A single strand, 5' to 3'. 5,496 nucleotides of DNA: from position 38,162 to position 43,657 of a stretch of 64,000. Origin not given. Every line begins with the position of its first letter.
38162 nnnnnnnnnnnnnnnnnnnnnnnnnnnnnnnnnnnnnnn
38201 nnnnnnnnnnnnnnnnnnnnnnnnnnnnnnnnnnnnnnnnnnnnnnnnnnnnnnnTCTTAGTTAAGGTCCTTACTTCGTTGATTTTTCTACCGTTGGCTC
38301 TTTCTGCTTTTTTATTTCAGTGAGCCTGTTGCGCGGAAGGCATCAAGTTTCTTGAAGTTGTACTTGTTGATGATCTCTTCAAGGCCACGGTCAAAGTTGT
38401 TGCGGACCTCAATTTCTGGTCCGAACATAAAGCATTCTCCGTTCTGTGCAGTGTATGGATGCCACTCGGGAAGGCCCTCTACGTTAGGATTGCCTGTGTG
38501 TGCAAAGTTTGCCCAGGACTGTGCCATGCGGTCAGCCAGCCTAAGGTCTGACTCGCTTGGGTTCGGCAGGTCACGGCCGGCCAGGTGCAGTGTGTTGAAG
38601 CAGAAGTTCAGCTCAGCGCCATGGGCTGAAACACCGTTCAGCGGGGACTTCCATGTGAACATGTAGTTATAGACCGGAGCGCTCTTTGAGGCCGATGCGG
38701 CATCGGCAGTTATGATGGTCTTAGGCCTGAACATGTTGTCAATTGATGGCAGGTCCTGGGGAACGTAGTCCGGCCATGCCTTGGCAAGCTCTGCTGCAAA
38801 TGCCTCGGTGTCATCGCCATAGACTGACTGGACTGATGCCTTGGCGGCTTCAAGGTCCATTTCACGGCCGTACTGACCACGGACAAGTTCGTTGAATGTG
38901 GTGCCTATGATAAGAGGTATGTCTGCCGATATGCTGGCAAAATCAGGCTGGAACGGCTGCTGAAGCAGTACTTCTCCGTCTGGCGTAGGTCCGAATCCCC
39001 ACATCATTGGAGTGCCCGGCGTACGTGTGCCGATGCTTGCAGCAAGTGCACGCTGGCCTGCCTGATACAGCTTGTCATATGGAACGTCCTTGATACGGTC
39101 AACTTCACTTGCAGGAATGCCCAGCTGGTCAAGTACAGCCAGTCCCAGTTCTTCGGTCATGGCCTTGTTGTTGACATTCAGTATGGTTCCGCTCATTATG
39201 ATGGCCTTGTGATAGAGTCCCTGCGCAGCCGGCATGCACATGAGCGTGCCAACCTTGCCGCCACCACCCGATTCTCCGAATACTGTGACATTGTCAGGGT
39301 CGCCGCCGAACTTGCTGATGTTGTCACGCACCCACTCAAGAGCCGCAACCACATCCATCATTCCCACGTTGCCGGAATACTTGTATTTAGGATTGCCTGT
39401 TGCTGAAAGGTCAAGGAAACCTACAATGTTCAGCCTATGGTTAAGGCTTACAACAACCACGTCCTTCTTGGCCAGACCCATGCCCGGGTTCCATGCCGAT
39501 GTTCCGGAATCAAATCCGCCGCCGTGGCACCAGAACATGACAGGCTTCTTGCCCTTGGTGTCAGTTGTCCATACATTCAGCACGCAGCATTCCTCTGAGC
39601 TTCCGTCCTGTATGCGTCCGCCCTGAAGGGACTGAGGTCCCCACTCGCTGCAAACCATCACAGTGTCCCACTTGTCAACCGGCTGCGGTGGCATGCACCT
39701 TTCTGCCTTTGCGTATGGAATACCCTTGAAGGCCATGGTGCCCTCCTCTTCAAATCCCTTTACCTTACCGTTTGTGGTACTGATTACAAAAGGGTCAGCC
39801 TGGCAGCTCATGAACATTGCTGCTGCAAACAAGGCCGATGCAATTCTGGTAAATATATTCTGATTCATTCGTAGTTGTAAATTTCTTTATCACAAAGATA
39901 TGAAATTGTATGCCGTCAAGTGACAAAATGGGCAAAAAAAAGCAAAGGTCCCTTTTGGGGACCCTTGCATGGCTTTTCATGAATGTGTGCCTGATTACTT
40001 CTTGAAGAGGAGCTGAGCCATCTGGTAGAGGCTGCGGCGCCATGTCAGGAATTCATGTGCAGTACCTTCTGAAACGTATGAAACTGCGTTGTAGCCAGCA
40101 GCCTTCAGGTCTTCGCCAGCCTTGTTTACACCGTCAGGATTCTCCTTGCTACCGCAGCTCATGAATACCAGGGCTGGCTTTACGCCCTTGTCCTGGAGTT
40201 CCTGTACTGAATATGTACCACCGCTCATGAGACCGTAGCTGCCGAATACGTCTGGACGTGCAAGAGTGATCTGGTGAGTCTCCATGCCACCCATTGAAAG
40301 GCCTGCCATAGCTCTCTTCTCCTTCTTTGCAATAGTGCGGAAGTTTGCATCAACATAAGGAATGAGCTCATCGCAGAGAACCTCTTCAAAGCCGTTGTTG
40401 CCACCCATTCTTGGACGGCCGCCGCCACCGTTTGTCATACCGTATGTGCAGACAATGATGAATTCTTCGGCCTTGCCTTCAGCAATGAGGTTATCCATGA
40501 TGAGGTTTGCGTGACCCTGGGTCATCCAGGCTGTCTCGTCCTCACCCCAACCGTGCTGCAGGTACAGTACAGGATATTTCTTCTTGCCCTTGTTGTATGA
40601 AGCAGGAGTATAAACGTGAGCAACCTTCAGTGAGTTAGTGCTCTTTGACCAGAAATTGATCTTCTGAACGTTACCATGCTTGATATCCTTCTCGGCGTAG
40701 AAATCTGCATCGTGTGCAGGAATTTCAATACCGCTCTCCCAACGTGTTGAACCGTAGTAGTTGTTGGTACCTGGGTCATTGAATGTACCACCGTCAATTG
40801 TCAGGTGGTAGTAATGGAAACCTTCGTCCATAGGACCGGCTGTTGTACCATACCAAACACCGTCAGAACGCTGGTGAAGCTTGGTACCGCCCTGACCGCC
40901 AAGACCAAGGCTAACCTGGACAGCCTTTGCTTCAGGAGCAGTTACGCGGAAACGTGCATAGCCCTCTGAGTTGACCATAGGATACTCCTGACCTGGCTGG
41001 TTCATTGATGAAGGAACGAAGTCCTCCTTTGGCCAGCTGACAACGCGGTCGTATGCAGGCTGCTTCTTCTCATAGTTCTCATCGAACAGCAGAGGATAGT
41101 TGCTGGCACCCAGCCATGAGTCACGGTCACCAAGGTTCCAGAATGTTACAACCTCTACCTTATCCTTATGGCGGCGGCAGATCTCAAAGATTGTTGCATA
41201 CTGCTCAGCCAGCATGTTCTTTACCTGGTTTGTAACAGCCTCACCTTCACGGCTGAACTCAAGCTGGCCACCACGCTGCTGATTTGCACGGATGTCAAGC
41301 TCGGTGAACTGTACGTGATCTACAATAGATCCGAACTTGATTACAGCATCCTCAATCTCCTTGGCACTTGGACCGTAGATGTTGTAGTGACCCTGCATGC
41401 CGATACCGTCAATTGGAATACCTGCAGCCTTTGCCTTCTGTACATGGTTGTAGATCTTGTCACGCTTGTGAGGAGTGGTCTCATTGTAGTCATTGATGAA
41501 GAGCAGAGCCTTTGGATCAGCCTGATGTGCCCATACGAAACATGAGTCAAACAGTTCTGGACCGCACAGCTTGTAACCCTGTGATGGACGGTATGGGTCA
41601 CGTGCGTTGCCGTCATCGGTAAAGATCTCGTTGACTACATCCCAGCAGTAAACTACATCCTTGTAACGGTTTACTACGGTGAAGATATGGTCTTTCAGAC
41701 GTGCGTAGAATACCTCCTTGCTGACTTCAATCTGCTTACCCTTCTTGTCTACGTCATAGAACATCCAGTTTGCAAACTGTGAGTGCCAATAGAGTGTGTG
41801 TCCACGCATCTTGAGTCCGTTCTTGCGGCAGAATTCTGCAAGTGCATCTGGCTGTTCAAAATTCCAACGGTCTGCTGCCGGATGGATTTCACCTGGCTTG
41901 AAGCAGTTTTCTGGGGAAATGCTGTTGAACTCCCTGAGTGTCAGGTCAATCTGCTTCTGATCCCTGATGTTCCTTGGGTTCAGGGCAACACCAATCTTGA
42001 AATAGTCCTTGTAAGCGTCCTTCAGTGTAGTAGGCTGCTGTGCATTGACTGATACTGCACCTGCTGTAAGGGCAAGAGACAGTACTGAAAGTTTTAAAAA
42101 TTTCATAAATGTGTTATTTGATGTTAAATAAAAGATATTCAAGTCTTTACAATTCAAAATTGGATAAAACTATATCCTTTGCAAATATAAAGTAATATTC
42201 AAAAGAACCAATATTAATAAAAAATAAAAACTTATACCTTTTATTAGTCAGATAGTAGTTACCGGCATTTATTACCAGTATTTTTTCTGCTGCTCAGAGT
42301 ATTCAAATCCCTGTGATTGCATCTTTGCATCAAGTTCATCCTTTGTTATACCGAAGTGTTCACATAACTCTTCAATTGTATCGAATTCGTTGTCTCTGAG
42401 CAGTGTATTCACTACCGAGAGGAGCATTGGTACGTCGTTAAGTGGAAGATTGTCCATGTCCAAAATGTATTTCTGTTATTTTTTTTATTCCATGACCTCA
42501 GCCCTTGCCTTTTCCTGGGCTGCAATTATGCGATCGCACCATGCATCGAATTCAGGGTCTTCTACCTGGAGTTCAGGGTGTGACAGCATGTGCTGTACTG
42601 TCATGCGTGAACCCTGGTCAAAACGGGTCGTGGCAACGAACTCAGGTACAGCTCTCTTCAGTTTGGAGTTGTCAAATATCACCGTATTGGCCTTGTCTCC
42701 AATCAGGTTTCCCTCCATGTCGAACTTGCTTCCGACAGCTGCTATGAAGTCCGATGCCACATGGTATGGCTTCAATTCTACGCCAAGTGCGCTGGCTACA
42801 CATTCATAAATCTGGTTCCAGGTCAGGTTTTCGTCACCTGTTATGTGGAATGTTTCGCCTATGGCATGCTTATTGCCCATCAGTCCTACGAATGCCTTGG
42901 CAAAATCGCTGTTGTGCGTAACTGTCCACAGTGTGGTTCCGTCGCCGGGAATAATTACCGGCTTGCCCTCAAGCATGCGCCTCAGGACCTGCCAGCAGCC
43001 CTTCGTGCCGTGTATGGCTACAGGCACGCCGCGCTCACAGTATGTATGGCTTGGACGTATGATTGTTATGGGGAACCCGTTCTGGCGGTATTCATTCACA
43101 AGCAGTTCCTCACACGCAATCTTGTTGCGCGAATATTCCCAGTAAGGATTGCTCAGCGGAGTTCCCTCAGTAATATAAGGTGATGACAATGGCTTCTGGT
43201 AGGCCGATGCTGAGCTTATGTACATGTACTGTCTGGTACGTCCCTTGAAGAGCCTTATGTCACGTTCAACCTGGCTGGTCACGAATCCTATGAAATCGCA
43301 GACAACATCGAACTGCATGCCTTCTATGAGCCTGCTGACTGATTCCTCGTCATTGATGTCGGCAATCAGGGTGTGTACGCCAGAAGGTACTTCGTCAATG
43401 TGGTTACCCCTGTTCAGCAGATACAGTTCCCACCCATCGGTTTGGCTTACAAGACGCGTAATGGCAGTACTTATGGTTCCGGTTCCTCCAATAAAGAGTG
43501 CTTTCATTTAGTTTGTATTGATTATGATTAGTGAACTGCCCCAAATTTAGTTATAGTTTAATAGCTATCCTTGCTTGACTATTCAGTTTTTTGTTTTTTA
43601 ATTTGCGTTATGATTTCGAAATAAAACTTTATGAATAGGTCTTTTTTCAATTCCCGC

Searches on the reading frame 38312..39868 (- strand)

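Call 73: search_protein_families(library=pfam, proteins=[window:38312-39868:-], max_evalue=0.001)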
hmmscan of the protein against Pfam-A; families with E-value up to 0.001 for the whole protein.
window:38312-39868:- (518 aa): 3 families
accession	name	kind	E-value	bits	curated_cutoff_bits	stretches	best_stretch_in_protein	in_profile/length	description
PF00135.34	COesterase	-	8e-86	289.5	27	1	28-490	4-505/515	Carboxylesterase family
PF20434.5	BD-FAE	-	6e-09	36.2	26.8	1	103-212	8-108/215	BD-FAE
PF07859.19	Abhydrolase_3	-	4.7e-07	30.2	25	1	112-218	2-97/210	alpha/beta hydrolase fold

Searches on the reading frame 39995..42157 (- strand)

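Call 73: search_protein_families(library=pfam, proteins=[window:39995-42157:-], max_evalue=0.001)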
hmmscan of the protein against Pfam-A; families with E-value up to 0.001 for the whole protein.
window:39995-42157:- (720 aa): 2 families
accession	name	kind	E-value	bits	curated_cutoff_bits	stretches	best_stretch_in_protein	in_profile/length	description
PF00331.26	Glyco_hydro_10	-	2.1e-88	297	22.1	1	45-374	2-310/311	Glycosyl hydrolase family 10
PF00756.26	Esterase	-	2.4e-18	67.3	22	1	508-650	5-152/251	Putative esterase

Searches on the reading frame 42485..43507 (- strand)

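Call 73: search_protein_families(library=pfam, proteins=[window:42485-43507:-], max_evalue=0.001)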
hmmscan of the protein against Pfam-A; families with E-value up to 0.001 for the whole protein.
window:42485-43507:- (340 aa): 3 families
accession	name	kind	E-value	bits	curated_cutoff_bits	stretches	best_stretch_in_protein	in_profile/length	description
PF01370.27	Epimerase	-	5.8e-21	75.4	20.9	1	4-220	2-237/240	NAD dependent epimerase/dehydratase family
PF16363.11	GDP_Man_Dehyd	-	1.1e-08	35.4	27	1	92-301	122-330/332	GDP-mannose 4,6 dehydratase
PF04321.23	RmlD_sub_bind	-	3.4e-07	30.1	27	0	109-246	111-239/287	RmlD substrate binding domain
